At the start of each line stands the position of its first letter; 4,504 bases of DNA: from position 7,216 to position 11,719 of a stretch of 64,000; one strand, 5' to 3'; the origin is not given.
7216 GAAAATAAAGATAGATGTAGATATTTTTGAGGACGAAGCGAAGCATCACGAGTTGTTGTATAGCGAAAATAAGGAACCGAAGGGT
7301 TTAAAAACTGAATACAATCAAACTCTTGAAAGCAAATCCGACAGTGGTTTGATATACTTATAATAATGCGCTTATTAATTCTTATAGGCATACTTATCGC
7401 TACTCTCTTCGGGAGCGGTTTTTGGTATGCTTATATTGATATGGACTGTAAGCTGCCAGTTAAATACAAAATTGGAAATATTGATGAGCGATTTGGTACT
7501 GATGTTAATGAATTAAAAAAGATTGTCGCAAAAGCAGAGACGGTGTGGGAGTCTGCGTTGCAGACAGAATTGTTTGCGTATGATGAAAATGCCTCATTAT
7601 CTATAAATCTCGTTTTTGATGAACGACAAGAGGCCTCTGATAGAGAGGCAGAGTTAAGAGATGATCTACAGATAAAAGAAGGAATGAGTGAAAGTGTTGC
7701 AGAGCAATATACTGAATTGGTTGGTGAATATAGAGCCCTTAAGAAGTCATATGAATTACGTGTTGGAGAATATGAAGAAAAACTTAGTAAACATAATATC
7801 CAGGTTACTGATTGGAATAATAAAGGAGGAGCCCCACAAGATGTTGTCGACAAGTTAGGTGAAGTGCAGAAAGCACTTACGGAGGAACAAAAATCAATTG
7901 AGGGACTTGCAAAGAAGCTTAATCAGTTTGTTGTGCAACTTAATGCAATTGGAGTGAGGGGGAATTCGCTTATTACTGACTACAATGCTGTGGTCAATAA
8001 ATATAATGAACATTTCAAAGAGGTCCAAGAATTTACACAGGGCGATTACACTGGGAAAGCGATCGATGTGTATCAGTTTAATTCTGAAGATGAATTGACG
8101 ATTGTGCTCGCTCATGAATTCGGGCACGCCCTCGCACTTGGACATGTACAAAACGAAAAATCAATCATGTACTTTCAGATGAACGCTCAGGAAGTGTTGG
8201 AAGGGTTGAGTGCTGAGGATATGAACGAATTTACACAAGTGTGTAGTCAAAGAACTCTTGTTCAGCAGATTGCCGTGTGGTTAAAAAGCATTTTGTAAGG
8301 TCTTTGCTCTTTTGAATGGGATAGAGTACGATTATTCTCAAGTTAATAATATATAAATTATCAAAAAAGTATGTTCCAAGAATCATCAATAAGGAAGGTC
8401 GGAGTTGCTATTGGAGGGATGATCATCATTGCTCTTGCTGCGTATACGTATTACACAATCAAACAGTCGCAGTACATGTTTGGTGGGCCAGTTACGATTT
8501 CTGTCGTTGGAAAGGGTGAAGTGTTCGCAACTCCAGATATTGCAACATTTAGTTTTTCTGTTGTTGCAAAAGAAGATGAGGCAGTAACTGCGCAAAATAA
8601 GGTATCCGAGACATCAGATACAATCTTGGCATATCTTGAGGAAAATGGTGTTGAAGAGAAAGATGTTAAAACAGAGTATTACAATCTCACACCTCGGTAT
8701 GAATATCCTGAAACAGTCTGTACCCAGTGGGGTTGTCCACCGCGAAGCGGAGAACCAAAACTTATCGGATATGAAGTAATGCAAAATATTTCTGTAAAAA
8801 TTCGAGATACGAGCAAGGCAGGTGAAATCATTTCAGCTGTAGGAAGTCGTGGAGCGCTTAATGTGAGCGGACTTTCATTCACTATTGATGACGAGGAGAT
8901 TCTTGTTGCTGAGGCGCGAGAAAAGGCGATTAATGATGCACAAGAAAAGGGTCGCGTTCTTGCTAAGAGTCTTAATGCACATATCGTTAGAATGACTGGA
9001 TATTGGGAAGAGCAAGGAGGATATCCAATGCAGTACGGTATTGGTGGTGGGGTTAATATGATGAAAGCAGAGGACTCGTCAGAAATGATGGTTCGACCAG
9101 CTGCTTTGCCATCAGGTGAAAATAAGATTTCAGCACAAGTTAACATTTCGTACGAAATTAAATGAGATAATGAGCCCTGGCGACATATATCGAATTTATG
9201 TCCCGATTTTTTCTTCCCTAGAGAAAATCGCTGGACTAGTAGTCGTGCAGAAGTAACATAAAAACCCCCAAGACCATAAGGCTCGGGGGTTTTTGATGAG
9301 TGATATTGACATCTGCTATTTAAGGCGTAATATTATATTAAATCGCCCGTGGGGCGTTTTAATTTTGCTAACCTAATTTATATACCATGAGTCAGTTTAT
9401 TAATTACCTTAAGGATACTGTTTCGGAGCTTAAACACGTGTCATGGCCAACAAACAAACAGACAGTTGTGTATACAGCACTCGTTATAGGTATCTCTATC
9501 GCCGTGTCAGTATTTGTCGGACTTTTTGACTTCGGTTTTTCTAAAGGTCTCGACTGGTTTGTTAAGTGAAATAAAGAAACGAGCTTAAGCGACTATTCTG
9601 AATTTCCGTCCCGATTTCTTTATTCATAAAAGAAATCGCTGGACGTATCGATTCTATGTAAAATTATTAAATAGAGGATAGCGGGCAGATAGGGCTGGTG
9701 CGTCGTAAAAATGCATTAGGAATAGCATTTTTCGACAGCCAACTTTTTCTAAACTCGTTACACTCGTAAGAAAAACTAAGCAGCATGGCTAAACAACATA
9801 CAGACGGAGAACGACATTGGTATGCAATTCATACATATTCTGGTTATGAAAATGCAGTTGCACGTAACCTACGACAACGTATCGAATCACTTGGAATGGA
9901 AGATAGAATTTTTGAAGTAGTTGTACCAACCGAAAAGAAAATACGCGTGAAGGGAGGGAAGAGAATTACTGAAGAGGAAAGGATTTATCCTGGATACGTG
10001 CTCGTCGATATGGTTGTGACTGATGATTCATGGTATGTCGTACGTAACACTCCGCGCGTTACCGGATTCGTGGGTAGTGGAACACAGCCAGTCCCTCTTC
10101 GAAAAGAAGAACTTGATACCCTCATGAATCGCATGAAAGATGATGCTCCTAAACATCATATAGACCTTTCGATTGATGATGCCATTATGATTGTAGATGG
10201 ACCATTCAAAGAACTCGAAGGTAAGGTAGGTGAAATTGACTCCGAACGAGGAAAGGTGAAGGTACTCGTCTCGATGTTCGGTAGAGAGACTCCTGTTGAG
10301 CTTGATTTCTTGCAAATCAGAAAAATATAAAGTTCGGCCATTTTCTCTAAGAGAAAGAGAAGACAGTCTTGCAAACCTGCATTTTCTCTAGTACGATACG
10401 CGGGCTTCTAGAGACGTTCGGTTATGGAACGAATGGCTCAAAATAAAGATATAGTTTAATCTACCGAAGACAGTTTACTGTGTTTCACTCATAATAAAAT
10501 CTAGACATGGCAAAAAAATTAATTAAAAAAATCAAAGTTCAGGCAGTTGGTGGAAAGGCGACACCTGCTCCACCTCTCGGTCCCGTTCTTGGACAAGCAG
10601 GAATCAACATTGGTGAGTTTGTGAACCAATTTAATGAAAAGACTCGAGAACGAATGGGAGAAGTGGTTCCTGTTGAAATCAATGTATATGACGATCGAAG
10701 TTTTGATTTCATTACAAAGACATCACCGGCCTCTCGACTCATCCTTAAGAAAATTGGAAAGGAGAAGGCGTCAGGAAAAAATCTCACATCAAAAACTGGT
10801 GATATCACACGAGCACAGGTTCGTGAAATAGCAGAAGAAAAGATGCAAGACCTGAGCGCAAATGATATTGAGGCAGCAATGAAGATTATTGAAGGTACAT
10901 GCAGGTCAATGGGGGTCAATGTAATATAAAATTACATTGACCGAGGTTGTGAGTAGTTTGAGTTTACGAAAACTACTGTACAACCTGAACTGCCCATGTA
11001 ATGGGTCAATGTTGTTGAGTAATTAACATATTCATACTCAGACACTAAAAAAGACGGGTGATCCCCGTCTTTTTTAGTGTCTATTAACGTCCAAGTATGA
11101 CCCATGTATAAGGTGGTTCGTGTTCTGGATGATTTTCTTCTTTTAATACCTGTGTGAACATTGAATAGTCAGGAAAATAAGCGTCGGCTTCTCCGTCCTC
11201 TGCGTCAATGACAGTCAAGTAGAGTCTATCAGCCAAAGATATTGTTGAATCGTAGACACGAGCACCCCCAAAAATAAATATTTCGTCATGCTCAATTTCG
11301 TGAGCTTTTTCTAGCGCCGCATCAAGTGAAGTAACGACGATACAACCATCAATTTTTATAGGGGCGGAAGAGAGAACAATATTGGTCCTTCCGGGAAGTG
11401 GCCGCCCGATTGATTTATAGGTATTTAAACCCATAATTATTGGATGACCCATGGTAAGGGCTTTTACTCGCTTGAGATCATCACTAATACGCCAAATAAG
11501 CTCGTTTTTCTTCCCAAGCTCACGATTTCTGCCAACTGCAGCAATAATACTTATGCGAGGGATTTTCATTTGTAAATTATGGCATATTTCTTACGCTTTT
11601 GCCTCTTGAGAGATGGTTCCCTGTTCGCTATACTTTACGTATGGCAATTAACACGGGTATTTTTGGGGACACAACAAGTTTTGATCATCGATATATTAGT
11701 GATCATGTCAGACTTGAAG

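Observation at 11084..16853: Compact thymidylate-synthesis island with two tandem HIT paralogs, an RfaE-II-like nucleotidyltransferase and a dCMP-deaminase fusion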

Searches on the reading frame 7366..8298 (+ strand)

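Call 34: search_protein_families(library=pfam, proteins=[window:7366-8298:+], max_evalue=0.001)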
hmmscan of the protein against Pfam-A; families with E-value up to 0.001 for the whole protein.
window:7366-8298:+ (310 aa): 1 family
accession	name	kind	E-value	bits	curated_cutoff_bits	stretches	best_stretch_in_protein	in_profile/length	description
PF00413.30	Peptidase_M10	-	4.6e-11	43.3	24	1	215-290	88-155/159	Matrixin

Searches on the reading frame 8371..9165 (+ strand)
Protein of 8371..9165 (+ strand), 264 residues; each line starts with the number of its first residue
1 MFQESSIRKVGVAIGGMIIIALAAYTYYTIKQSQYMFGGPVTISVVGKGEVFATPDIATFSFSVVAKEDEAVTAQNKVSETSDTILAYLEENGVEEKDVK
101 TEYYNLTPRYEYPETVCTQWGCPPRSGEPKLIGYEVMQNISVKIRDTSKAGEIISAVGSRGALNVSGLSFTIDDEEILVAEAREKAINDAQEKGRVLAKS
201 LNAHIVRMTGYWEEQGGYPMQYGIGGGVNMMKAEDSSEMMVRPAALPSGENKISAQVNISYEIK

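Call 34: search_protein_families(library=pfam, proteins=[window:8371-9165:+], max_evalue=0.001)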
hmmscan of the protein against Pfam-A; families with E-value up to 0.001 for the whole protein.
window:8371-9165:+ (264 aa): 1 family
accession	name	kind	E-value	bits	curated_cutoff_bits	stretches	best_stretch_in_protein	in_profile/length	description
PF04402.19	SIMPL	-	1.5e-45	156.4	25.2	1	43-261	1-205/205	Protein of unknown function (DUF541)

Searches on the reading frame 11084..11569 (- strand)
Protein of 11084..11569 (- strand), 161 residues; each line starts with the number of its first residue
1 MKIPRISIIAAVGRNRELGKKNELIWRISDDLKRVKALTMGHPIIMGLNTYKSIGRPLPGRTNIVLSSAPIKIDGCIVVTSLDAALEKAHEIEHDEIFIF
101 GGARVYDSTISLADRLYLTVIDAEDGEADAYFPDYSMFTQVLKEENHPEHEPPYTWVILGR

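Call 3: search_protein_families(library=pfam, proteins=[window:11084-11569:-], max_evalue=0.01)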
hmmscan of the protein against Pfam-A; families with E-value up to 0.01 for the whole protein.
window:11084-11569:- (161 aa): 1 family
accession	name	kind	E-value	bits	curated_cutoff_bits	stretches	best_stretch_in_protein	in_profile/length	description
PF00186.24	DHFR_1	-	8.3e-44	149.5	25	1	6-154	2-150/159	Dihydrofolate reductase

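Call 4: search_protein_families(library=ncbifam, proteins=[window:11084-11569:-], max_evalue=0.01)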
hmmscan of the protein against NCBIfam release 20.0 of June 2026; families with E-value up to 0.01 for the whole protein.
window:11084-11569:- (161 aa): 31 families (the best 25 are shown)
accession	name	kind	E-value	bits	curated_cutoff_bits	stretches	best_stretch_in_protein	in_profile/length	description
NF008037.0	PRK10769.1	equivalog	1.2e-35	122.8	168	1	6-136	3-130/160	type 3 dihydrofolate reductase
NF000019.2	trim_DfrA3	exception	2.4e-34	118.5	350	1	6-149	3-145/162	trimethoprim-resistant dihydrofolate reductase DfrA3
NF000012.1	trim_DfrI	exception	2.2e-32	112.1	400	1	6-148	28-173/191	trimethoprim-resistant dihydrofolate reductase DfrI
NF000332.1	trim_DfrDGK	exception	8.6e-30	103.7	300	1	5-156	1-152/161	DfrD/DfrG/DfrK family trimethoprim-resistant dihydrofolate reductase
NF040541.1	trim_DfrE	exception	4.4e-29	101.2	347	1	6-138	3-133/157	trimethoprim-resistant dihydrofolate reductase DfrE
NF000143.1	trim_DfrG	exception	5.1e-29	101.1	365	1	5-154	2-151/165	trimethoprim-resistant dihydrofolate reductase DfrG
NF000155.1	trim_DfrC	exception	1.5e-26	93.2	350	1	6-137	3-129/161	trimethoprim-sensitive dihydrofolate reductase DfrC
NF000159.1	trim_DfrD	exception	3.7e-25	88.7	350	1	5-135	6-134/166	trimethoprim-resistant dihydrofolate reductase DfrD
NF000006.2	trim_DfrA26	exception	2e-24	86.7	350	1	4-155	17-174/183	trimethoprim-resistant dihydrofolate reductase DfrA26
NF033851.1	trim_DfrA35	exception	1.1e-22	80.4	360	1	6-134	2-133/170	trimethoprim-resistant dihydrofolate reductase DfrA35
NF000055.3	trim_DfrA12_A21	exception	1.2e-22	80.5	330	1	5-134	7-135/165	DfrA12/DfrA21 family trimethoprim-resistant dihydrofolate reductase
NF000053.2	trim_DfrA12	exception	1.9e-22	79.8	360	1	5-135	7-136/165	trimethoprim-resistant dihydrofolate reductase DfrA12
NF041386.1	dihyfolred_HdrA_Halo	equivalog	6.5e-22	78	300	1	9-146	6-145/158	dihydrofolate reductase HdrA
NF000333.1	trim_DfrF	exception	8.1e-21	74.6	320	1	6-137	2-131/164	trimethoprim-resistant dihydrofolate reductase DfrF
NF047324.1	trim_DfrA51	exception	2.4e-20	73.4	322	1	7-137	2-127/158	trimethoprim-resistant dihydrofolate reductase DfrA51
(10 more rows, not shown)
